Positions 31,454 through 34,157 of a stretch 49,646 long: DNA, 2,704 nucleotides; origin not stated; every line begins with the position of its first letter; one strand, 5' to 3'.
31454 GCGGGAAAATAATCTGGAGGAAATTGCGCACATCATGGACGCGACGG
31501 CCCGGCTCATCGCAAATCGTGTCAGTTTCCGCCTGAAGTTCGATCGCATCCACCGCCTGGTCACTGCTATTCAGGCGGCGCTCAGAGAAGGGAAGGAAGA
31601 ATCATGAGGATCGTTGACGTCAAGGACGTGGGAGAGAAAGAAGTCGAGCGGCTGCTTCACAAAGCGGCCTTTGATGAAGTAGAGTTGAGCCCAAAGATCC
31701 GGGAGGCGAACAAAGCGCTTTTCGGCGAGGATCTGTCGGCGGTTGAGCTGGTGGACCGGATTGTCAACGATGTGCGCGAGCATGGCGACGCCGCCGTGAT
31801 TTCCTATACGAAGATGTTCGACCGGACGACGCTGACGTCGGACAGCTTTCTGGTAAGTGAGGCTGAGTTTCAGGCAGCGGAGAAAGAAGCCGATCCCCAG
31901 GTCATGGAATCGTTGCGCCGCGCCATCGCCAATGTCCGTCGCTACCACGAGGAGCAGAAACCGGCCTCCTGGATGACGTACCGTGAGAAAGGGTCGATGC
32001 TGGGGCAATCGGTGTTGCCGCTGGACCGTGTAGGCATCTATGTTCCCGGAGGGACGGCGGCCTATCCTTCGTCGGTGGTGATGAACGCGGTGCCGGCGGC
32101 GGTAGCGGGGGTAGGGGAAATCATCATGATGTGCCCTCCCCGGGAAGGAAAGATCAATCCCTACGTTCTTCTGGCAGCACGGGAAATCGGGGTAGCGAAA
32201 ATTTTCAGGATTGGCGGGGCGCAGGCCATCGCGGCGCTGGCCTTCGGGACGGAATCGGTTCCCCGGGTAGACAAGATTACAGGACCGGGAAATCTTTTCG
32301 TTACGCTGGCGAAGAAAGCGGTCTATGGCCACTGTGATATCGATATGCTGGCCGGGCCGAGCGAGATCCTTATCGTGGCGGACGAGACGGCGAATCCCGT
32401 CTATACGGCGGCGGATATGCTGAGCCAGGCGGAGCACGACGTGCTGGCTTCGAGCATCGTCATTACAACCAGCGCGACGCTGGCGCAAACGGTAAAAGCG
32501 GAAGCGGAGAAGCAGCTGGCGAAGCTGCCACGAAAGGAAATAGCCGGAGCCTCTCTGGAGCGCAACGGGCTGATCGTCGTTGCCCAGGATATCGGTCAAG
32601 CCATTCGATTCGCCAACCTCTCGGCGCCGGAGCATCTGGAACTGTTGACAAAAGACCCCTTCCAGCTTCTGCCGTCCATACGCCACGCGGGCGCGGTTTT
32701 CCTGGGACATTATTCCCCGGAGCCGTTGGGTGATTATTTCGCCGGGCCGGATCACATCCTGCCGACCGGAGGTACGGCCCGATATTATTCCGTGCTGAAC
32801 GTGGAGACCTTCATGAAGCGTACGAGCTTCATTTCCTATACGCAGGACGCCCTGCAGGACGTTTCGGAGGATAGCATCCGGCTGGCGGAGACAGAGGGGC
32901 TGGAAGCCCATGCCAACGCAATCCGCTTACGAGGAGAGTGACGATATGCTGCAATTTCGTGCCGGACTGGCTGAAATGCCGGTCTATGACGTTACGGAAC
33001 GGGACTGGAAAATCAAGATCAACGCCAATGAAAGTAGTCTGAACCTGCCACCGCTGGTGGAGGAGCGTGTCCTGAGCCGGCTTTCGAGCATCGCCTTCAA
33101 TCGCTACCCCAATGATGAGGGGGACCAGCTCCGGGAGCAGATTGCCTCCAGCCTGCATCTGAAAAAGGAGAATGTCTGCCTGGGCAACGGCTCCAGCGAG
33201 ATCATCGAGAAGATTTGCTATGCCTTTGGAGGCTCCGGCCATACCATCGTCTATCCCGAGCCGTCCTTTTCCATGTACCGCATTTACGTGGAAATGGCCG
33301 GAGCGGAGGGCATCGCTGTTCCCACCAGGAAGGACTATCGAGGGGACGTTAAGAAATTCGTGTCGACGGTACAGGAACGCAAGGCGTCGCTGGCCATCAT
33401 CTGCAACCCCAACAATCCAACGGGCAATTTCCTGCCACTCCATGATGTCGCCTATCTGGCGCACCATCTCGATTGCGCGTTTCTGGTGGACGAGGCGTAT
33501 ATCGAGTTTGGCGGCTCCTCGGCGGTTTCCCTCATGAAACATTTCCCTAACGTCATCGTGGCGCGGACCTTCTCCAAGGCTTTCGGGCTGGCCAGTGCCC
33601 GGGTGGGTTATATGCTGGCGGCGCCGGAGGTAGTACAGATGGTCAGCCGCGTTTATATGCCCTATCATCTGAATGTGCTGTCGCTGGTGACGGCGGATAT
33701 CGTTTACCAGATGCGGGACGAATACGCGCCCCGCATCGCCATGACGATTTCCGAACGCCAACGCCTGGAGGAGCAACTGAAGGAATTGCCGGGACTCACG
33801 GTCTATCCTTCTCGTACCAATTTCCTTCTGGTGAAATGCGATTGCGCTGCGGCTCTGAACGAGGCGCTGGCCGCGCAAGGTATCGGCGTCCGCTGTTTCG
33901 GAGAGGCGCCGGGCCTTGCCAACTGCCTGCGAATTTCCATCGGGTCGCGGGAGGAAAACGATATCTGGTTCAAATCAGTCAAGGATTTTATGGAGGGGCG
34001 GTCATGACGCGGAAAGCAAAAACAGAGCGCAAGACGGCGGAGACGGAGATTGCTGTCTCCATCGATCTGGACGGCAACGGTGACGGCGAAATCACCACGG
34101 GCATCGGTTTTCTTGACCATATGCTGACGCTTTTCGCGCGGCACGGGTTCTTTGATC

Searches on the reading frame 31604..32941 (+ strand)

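Call 34: search_protein_families(library=pfam, proteins=[window:31604-32941:+], max_evalue=0.00001)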
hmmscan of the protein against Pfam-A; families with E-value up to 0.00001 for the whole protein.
window:31604-32941:+ (445 aa): 1 family
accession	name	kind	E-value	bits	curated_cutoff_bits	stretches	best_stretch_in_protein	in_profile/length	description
PF00815.25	Histidinol_dh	-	7.6e-172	572.4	27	1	46-443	11-410/411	Histidinol dehydrogenase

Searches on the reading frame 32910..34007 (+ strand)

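Call 34: search_protein_families(library=pfam, proteins=[window:32910-34007:+], max_evalue=0.00001)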
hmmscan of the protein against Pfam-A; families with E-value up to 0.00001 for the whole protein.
window:32910-34007:+ (365 aa): 1 family
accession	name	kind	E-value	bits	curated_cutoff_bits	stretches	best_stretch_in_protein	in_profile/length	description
PF00155.27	Aminotran_1_2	-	2.1e-45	155.9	19.7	1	34-352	3-356/361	Aminotransferase class I and II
